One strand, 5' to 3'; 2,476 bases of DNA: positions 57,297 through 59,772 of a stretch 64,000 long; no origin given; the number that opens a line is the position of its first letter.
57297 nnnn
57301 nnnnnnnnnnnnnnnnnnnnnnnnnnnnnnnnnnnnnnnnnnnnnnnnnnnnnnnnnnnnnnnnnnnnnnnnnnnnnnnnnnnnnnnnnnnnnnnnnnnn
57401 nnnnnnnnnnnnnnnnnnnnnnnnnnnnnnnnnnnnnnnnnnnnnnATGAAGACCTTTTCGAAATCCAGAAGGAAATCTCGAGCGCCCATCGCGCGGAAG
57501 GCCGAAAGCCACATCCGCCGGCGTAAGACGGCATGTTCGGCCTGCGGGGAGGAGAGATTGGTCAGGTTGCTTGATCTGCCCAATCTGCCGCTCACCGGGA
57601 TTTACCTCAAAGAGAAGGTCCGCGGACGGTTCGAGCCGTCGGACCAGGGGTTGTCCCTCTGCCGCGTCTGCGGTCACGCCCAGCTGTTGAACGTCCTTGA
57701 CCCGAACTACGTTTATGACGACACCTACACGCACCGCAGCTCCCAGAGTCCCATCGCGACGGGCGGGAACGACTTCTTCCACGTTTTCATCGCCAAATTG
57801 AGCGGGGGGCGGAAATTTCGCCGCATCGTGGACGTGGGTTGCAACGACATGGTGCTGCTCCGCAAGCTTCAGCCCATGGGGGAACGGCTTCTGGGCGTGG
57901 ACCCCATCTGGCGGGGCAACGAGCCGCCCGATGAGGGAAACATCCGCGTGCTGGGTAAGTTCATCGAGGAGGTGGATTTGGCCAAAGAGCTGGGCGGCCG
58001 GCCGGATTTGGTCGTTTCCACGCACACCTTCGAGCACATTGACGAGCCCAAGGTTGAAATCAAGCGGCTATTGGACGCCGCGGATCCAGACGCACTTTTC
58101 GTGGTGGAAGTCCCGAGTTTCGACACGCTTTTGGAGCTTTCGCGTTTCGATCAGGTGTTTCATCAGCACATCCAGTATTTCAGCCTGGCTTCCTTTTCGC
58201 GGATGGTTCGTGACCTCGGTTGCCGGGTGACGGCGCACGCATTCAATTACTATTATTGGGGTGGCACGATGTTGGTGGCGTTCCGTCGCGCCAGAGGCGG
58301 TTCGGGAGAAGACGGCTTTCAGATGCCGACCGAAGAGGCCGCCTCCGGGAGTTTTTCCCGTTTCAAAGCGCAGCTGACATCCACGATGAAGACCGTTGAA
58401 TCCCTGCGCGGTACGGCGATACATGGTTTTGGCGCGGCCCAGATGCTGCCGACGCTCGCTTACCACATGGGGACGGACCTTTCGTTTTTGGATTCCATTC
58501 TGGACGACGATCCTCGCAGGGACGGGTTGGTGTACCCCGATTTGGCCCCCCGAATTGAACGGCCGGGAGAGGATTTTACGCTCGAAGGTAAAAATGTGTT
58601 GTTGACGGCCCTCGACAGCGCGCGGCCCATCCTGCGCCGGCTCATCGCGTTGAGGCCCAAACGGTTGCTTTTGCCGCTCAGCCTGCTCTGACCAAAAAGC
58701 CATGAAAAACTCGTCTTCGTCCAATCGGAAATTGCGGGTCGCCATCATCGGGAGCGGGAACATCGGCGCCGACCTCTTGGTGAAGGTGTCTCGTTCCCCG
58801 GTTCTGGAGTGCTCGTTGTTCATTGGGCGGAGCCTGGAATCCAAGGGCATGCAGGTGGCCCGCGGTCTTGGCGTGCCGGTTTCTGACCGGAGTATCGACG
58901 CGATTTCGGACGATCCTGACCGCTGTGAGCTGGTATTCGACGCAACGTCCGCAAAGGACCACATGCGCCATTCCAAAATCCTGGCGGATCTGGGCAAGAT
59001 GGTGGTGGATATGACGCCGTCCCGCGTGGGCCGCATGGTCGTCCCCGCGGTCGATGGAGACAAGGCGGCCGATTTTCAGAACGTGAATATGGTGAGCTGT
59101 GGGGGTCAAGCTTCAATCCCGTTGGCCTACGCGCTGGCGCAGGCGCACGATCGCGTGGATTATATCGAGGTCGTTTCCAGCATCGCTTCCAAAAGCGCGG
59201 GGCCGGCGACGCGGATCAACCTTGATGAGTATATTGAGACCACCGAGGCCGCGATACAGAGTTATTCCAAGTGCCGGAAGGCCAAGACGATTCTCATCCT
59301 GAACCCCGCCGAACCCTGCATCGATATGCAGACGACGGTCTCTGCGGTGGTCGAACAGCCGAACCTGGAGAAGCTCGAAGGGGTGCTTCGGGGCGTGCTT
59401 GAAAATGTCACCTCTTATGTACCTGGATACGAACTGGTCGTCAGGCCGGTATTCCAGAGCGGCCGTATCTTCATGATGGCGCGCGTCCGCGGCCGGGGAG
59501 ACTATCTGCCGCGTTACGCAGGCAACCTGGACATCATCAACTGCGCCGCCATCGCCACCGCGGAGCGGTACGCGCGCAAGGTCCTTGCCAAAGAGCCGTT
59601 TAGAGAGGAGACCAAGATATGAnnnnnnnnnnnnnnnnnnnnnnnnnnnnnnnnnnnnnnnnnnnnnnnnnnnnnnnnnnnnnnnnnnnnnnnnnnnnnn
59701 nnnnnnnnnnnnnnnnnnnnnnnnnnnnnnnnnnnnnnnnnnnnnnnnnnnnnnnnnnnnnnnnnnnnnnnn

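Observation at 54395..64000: Glycan-locus segment combining E1 alpha/beta, a sugar C-methyltransferase, DmpF/DmpG aldolase-dehydrogenase, an HpcH aldolase and a YerE/ALS-like ThDP enzyme: candidate pathway for an undescribed branched or higher-carbon sugar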

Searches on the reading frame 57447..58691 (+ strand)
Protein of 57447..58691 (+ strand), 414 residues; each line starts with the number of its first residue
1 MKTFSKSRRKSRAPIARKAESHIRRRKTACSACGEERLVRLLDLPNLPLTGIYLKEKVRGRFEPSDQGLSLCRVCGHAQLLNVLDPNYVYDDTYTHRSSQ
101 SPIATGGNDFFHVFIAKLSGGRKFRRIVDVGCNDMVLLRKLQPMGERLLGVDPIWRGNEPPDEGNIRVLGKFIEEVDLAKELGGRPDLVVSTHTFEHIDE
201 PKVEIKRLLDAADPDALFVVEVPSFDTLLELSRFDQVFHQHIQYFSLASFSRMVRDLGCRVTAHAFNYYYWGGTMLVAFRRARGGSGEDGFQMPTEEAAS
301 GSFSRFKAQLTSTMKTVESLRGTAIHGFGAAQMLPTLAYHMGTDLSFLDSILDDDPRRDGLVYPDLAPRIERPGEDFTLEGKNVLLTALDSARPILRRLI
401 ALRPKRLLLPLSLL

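Call 3: search_protein_families(library=pfam, proteins=[window:57447-58691:+])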
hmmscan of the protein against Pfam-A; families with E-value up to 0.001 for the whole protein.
window:57447-58691:+ (414 aa): 2 families
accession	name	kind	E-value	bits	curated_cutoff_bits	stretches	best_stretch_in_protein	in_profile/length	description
PF13489.12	Methyltransf_23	-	9.6e-18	64.9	27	1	115-263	13-163/164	Methyltransferase domain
PF08421.16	Methyltransf_13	-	1.3e-07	32.1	31.3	1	30-90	1-62/62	Putative zinc binding domain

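Call 19: search_protein_families(library=ncbifam, proteins=[window:57447-58691:+], max_evalue=0.00001)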
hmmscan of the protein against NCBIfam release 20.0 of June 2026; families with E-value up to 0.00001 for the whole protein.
window:57447-58691:+ (414 aa): 0 families

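Call 37: search_solved_structures(query=window:57447-58691:+, max_evalue=0.00001)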
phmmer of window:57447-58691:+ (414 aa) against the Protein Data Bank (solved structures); distinct sequences matched with E-value up to 0.00001: 10.
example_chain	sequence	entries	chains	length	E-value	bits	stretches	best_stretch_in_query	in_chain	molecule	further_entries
4rv9_A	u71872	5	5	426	2.5e-29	105.8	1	25-373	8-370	D-mycarose 3-C-methyltransferase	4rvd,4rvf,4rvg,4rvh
4e2y_A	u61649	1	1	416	3.8e-19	72.2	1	27-366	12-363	TcaB9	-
4e2x_A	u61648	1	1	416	3.9e-19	72.2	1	27-366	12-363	TcaB9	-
3ndi_A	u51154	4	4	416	1e-18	70.8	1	27-366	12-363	Methyltransferase | TcaB9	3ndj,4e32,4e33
4e30_A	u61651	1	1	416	3.3e-18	69.2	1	27-366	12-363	TcaB9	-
4e31_A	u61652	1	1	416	3.6e-18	69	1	27-366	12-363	TcaB9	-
4e2w_A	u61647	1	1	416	8.7e-18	67.8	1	27-366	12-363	TcaB9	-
4e2z_A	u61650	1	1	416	9.3e-18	67.7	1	27-366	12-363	TcaB9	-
5t6b_A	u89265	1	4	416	6.9e-17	64.8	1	29-274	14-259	Sugar 3-C-methyl transferase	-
5t64_A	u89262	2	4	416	7e-17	64.8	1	29-274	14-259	Sugar 3-C-methyl transferase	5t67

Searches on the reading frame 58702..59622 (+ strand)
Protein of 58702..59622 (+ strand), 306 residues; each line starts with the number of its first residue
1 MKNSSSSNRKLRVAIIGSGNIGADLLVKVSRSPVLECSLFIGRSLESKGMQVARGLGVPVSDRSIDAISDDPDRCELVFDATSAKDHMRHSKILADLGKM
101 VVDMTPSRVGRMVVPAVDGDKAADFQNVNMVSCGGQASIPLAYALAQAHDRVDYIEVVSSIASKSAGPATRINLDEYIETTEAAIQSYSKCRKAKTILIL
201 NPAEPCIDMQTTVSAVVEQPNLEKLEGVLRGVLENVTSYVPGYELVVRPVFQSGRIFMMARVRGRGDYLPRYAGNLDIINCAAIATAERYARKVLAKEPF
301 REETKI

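Call 3: search_protein_families(library=pfam, proteins=[window:58702-59622:+])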
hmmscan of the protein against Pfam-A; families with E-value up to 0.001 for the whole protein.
window:58702-59622:+ (306 aa): 3 families
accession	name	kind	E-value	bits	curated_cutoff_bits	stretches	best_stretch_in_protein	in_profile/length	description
PF09290.16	AcetDehyd-dimer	-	1.4e-46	158.6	26.6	1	133-270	1-138/138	Prokaryotic acetaldehyde dehydrogenase, dimerisation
PF01118.30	Semialdhyde_dh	-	2.9e-07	31.4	26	1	12-106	1-98/121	Semialdehyde dehydrogenase, NAD binding domain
PF01408.29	GFO_IDH_MocA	-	0.00011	23.4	24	1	11-102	1-90/120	Oxidoreductase family, NAD-binding Rossmann fold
